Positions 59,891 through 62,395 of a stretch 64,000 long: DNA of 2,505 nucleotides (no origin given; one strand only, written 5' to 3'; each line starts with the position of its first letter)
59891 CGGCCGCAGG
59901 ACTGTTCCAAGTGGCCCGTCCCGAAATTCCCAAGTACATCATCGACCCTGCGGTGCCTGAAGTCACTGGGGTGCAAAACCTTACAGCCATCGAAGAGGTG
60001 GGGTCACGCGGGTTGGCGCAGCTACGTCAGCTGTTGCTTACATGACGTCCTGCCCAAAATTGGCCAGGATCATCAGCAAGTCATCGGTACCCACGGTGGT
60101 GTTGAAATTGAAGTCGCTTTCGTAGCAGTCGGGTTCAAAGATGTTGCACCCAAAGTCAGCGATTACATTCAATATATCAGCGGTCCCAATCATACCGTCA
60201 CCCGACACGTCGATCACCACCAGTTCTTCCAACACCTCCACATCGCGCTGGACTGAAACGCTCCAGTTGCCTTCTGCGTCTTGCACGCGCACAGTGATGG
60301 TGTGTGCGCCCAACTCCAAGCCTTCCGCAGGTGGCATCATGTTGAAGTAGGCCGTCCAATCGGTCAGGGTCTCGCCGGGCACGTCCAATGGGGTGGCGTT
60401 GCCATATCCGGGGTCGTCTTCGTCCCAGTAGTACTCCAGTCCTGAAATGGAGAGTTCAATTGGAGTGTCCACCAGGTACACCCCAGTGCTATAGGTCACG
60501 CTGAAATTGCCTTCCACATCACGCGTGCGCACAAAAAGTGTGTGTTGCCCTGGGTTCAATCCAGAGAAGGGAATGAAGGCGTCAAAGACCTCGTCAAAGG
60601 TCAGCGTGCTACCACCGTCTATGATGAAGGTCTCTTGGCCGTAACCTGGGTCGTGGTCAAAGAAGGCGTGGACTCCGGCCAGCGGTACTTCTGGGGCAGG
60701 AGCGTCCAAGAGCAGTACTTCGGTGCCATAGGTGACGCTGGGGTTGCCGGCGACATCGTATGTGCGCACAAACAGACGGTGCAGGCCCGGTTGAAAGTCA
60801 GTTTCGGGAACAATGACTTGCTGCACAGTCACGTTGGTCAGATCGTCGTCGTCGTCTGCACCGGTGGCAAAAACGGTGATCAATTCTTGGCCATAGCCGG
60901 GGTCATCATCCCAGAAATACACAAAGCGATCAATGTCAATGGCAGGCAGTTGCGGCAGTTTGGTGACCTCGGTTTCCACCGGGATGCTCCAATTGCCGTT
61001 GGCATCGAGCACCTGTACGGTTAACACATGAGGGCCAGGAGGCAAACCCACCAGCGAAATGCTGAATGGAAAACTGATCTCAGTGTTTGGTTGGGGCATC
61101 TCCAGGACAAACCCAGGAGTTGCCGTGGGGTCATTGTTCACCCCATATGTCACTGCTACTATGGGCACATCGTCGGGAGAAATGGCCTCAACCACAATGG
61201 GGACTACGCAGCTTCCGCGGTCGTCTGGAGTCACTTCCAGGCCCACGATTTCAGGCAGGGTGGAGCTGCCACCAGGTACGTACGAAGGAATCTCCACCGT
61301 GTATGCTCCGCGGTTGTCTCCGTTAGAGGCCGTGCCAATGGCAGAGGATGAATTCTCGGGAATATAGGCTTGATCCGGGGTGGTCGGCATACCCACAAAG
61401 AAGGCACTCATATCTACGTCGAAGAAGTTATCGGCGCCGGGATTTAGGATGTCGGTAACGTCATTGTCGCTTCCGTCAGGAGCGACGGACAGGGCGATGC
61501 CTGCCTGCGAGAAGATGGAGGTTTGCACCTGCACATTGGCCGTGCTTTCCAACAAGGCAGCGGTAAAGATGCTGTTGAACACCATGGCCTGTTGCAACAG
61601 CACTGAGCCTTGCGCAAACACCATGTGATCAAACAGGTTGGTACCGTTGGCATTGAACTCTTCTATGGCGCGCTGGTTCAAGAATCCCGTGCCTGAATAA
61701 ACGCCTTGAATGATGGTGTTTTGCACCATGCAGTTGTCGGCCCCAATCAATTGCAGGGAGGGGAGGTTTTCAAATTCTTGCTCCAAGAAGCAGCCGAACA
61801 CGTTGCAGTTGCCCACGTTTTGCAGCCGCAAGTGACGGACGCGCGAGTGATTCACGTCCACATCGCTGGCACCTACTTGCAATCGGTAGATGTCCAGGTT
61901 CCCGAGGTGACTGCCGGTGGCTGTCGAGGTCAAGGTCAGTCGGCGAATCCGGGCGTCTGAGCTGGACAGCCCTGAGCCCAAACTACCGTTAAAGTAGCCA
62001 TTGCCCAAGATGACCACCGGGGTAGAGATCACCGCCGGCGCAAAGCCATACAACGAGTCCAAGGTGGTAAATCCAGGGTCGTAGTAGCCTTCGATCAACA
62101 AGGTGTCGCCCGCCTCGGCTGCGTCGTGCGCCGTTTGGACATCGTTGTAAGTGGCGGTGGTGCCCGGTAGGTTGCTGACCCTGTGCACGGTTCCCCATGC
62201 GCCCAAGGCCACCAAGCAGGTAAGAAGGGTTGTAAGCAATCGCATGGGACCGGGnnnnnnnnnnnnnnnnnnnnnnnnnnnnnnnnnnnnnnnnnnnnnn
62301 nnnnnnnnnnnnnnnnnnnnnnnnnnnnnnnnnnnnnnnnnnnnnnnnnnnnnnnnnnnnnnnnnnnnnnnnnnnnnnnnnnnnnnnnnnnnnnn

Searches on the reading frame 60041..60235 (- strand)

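Call 7: search_protein_families(library=ncbifam, proteins=[window:60041-60235:-], max_evalue=10)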
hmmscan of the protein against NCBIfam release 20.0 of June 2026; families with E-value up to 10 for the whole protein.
seq(65 aa): 1 family
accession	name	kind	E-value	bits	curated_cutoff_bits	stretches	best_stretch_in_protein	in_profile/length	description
NF002399.0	PRK01433.1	equivalog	0.015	13.9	743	1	7-34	219-246/595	Fe-S protein assembly chaperone HscA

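Call 8: search_protein_families(library=pfam, proteins=[window:60041-60235:-], max_evalue=10)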
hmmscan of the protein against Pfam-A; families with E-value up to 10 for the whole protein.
seq(65 aa): 1 family
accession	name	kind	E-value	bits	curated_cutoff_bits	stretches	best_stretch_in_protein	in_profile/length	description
PF13405.12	EF-hand_6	-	0.13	12.5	25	1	8-29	9-30/30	EF-hand domain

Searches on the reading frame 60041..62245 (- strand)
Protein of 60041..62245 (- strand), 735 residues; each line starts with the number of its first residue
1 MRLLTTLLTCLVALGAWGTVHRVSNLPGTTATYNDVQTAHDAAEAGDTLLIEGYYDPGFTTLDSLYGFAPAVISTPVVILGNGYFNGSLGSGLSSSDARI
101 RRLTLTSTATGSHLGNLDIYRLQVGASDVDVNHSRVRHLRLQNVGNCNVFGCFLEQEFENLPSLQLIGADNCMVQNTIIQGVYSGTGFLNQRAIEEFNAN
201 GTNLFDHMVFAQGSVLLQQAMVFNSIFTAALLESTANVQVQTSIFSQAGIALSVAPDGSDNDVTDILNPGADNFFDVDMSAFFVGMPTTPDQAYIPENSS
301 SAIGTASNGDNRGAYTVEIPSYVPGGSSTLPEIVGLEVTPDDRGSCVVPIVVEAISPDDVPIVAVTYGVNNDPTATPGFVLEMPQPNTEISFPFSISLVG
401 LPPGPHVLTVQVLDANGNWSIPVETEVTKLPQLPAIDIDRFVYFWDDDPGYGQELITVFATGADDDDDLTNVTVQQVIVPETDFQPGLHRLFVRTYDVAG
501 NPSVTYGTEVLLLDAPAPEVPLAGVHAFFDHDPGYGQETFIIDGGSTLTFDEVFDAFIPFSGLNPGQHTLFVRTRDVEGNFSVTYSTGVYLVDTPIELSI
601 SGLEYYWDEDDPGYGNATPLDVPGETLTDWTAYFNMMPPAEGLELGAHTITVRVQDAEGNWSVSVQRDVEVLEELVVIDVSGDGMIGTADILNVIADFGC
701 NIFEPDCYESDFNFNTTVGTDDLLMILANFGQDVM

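Call 4: search_protein_families(library=pfam, proteins=[window:60041-62245:-], max_evalue=0.1)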
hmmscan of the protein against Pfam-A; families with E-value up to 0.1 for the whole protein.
window:60041-62245:- (735 aa): 3 families
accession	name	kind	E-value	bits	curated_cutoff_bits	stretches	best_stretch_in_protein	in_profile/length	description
PF19077.6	Big_13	-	9e-08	33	27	0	639-669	68-98/102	Bacterial Ig-like domain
PF07495.19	Y_Y_Y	-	3.7e-05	24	26.6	0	395-426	29-59/65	Y_Y_Y domain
PF19410.4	DUF5980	-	0.057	14.3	27.1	0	412-432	15-35/97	Family of unknown function (DUF5980)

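Call 5: search_protein_families(library=ncbifam, proteins=[window:60041-62245:-], max_evalue=0.1)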
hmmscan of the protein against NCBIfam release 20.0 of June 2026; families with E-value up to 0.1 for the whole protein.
window:60041-62245:- (735 aa): 4 families
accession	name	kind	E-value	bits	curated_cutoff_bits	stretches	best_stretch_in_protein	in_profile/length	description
NF033510.3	Ca_tandemer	repeat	2.7e-06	27.7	50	0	631-661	62-95/96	Ca2+-stabilized repeat-containing adhesin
NF047446.1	barrel_OmpL47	domain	2.4e-05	24.7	40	0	639-670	36-67/68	OmpL47-type beta-barrel domain-containing protein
NF033707.1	T9SS_sortase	equivalog_domain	0.00021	19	420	0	558-584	956-982/1095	type IX secretion system sortase PorU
NF005636.0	PRK07395.1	subfamily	0.08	11.1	723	0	200-272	8-80/560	L-aspartate oxidase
